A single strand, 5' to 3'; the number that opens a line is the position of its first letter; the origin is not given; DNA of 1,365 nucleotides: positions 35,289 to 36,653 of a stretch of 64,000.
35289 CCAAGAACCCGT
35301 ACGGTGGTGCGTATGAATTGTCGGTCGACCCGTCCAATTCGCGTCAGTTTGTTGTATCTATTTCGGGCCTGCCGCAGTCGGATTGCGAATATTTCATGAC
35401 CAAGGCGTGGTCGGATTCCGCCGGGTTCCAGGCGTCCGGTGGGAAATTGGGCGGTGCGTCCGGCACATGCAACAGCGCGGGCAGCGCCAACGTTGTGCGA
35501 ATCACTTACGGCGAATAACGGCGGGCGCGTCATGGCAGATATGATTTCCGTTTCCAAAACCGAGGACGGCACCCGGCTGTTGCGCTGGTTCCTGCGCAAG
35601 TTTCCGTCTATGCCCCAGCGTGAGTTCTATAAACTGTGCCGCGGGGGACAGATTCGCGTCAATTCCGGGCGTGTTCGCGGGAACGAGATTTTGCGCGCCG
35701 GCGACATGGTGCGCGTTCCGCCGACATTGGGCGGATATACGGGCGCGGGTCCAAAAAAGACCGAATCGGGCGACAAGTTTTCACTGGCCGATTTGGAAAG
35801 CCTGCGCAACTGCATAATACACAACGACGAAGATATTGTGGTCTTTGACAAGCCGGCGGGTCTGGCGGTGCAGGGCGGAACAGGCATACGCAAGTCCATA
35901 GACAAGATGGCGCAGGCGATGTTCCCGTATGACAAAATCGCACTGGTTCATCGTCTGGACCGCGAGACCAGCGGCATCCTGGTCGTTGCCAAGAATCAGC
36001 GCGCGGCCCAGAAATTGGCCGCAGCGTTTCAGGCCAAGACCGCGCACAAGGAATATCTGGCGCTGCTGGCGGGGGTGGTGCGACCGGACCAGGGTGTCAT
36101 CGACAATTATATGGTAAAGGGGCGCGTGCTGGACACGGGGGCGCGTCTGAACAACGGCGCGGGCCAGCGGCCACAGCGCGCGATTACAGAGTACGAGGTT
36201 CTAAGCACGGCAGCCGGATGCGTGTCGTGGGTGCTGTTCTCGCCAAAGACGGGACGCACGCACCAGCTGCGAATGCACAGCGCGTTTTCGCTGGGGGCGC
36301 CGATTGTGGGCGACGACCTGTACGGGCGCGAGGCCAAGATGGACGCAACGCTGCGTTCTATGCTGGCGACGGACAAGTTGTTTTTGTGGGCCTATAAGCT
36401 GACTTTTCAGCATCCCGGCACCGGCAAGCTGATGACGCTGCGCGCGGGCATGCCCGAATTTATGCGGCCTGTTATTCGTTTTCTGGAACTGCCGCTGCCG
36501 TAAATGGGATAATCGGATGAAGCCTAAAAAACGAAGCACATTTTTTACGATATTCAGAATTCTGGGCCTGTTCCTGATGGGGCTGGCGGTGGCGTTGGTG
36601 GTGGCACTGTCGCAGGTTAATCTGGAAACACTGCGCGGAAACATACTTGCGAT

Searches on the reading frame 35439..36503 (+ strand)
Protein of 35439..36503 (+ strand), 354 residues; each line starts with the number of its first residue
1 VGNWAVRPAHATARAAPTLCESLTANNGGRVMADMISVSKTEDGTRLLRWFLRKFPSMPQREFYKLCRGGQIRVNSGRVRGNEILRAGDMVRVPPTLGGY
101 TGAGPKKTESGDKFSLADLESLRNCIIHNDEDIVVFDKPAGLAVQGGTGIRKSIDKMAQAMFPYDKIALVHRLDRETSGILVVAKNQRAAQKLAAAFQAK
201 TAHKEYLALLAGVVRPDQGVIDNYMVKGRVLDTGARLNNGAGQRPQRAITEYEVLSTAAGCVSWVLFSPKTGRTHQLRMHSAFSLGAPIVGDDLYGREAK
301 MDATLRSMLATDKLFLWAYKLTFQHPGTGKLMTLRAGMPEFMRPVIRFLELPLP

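Call 69: search_protein_families(library=pfam, proteins=[window:35439-36503:+], max_evalue=0.001)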
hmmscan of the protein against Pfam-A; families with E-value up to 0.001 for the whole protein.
window:35439-36503:+ (354 aa): 1 family
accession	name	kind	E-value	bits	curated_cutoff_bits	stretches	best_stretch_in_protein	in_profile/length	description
PF00849.27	PseudoU_synth_2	-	9e-29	101.1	26.8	1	132-282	1-151/152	RNA pseudouridylate synthase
